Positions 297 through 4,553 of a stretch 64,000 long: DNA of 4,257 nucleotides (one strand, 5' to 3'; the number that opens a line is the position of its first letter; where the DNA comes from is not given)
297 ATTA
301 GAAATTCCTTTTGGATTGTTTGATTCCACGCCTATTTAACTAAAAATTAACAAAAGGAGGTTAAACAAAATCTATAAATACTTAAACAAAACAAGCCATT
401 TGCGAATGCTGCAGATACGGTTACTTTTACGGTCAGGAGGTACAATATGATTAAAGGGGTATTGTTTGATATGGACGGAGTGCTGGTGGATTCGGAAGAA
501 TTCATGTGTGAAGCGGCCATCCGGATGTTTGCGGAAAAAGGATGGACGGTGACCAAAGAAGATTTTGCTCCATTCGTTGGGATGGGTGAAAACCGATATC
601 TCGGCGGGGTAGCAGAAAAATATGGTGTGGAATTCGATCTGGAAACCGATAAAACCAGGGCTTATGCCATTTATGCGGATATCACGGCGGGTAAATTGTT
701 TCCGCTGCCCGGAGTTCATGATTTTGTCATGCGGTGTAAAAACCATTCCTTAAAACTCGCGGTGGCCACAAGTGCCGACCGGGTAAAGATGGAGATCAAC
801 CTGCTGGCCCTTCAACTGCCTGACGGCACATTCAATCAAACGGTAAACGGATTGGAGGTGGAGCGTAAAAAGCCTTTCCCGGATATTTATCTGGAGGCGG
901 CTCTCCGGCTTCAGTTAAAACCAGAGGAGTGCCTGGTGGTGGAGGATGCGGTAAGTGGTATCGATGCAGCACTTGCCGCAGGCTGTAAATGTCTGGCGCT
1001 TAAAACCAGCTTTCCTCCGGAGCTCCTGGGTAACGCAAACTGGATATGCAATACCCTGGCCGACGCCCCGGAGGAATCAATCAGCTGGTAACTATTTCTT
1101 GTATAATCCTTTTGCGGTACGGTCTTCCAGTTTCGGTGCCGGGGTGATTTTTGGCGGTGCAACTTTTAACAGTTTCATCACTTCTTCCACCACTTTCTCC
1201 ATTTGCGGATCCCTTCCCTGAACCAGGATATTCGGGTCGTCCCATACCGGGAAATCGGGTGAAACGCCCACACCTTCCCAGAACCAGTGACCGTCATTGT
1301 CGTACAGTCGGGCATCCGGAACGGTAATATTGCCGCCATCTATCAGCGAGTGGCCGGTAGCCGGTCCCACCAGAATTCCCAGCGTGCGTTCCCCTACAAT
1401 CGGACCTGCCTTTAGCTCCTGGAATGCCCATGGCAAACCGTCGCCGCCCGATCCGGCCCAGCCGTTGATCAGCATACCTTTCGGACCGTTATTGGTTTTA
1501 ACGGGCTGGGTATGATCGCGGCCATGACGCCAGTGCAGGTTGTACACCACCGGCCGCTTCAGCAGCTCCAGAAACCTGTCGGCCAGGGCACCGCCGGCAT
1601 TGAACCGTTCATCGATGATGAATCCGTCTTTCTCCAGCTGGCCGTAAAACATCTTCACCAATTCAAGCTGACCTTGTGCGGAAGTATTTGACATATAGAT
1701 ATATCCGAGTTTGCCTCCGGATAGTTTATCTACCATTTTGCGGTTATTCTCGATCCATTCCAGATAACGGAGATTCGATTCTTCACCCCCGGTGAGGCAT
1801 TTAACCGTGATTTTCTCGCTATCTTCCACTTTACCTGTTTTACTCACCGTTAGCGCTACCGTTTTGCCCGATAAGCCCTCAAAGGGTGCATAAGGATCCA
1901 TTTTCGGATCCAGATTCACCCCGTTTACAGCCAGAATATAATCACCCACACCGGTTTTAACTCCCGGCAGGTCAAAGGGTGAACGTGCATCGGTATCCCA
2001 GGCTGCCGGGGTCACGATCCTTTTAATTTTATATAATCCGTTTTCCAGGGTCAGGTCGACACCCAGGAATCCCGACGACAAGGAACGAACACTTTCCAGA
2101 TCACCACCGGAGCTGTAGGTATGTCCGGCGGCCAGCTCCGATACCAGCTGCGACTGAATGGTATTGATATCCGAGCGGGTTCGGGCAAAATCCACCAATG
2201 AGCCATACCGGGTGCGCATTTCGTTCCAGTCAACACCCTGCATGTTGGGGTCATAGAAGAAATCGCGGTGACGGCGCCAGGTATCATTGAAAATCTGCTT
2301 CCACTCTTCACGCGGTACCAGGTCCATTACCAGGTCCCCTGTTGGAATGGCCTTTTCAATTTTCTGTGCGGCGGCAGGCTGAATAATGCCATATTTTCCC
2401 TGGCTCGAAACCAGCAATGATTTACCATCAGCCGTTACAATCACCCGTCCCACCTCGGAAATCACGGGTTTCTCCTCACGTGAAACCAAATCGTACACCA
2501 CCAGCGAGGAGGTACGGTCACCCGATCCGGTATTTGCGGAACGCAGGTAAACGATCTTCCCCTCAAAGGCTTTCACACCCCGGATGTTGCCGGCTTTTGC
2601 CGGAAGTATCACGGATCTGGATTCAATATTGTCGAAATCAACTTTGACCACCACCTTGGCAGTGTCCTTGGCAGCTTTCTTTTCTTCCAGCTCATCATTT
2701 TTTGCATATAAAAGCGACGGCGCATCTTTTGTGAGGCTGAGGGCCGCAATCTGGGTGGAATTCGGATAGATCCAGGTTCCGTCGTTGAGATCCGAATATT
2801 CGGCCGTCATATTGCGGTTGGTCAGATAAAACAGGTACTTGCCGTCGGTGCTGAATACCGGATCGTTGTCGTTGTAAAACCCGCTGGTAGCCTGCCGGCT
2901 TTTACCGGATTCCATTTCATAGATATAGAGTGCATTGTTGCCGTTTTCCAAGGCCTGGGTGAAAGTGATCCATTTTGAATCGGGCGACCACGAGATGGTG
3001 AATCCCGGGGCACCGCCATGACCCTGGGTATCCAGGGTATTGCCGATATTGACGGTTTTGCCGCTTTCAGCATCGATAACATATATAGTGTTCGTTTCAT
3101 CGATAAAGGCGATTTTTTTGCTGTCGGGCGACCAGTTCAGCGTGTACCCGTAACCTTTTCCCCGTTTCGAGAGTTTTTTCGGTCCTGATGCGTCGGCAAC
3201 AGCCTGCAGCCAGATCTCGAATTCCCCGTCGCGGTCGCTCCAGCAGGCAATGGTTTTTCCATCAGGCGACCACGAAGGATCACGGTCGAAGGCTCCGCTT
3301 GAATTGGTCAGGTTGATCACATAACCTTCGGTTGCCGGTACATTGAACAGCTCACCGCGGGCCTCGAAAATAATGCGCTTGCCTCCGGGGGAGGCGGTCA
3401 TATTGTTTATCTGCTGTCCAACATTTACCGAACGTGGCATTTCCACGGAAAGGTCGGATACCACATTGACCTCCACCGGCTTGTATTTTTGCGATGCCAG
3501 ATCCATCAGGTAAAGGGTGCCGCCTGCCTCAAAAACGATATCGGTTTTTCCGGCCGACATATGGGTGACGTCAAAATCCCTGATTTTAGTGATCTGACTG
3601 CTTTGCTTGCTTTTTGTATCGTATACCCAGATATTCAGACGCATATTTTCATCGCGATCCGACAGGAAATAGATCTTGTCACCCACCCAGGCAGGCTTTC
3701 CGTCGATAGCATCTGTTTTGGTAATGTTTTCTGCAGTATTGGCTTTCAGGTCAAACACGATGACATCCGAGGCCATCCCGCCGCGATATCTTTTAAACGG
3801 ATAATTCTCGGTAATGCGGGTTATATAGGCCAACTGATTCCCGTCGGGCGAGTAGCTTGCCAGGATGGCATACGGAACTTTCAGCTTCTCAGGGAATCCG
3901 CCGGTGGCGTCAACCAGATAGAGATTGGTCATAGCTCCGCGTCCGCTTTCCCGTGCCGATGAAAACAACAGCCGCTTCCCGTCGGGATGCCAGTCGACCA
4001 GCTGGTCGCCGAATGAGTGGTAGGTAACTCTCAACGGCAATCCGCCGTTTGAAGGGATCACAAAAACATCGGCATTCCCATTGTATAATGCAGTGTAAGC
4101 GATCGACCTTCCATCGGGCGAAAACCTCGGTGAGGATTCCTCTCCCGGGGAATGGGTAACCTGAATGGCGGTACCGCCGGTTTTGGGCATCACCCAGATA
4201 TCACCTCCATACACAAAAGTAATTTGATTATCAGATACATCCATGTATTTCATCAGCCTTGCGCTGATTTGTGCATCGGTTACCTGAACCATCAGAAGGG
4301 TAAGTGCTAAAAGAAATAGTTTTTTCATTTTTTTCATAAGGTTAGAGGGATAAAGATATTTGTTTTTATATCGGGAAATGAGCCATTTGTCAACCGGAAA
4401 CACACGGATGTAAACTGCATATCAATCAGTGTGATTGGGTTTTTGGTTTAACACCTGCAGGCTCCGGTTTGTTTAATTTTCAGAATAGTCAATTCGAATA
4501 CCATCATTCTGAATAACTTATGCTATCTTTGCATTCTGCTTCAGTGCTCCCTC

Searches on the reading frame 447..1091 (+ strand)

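Call 72: search_protein_families(library=pfam, proteins=[window:447-1091:+], max_evalue=0.0001)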
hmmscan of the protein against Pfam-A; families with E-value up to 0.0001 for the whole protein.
window:447-1091:+ (214 aa): 3 families
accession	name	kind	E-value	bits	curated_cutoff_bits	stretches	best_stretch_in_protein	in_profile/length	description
PF13419.12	HAD_2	-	3.9e-30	105.7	23.8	1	5-184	1-177/178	Haloacid dehalogenase-like hydrolase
PF00702.32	Hydrolase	-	2.9e-27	96.7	26.4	1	2-179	1-191/191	haloacid dehalogenase-like hydrolase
PF13242.12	Hydrolase_like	-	3.9e-06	27.1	22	1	141-206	3-74/75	HAD-hyrolase-like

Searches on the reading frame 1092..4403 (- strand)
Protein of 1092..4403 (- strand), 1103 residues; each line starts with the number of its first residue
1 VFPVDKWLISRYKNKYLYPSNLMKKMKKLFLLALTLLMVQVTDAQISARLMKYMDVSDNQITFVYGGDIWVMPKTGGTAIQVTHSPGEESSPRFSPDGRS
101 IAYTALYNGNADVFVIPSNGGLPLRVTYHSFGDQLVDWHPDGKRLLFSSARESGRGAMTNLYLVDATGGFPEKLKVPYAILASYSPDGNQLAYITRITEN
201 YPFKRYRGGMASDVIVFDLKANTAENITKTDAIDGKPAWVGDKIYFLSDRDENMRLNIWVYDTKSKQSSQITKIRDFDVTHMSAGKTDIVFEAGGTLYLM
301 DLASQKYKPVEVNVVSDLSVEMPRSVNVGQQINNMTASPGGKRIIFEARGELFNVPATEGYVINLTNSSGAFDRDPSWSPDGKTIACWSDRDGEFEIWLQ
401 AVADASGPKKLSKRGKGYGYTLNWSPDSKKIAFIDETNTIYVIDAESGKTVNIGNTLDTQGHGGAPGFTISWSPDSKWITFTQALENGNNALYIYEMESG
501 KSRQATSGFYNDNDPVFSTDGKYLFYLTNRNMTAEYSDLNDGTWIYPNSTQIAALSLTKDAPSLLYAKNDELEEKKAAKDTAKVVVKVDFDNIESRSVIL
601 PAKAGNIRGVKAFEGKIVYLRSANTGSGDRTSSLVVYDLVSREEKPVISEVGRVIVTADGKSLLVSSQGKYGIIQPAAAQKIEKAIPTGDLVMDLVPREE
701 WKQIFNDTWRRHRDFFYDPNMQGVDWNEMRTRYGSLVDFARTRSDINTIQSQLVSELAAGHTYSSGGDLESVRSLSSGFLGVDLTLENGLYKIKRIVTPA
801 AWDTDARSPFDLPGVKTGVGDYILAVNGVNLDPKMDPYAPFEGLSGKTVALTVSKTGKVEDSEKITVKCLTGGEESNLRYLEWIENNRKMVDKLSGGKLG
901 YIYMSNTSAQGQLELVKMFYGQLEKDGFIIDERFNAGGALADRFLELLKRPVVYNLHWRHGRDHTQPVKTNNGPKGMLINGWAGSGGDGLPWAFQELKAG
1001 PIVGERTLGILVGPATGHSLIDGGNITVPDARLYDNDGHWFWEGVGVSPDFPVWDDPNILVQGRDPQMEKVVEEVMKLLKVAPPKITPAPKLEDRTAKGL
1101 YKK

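Call 72: search_protein_families(library=pfam, proteins=[window:1092-4403:-], max_evalue=0.0001)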
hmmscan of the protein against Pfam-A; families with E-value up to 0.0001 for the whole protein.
window:1092-4403:- (1103 aa): 8 families
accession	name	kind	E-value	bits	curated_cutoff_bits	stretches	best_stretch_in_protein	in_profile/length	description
PF07676.18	PD40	-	3.1e-39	132.6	20.9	2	365-398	4-37/38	WD40-like Beta Propeller Repeat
PF14685.13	PDZ_Tricorn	-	4.5e-21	75.1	25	1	778-865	1-86/88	Tricorn protease PDZ domain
PF14684.11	Tricorn_C1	-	4.8e-19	68.4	24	1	697-751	1-55/59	Tricorn protease C1 domain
PF03572.23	Peptidase_S41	-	4.2e-16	59.4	24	1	898-1053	1-165/165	Peptidase family S41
PF00930.27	DPPIV_N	-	1e-13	51.2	22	0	416-483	42-119/354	Dipeptidyl peptidase IV (DPP IV) N-terminal region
PF25174.1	Beta-prop_THOC3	-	5.9e-11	42.3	305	1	377-539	9-158/272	THOC3 beta-propeller domain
PF23414.1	Beta-prop_EML_2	-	3.7e-05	23.7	90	0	322-454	32-162/266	Echinoderm microtubule-associated protein second beta-propeller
PF25460.1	Beta-prop_Aladin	-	5.1e-05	23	171.1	0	377-493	117-223/340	Aladin seven-bladed propeller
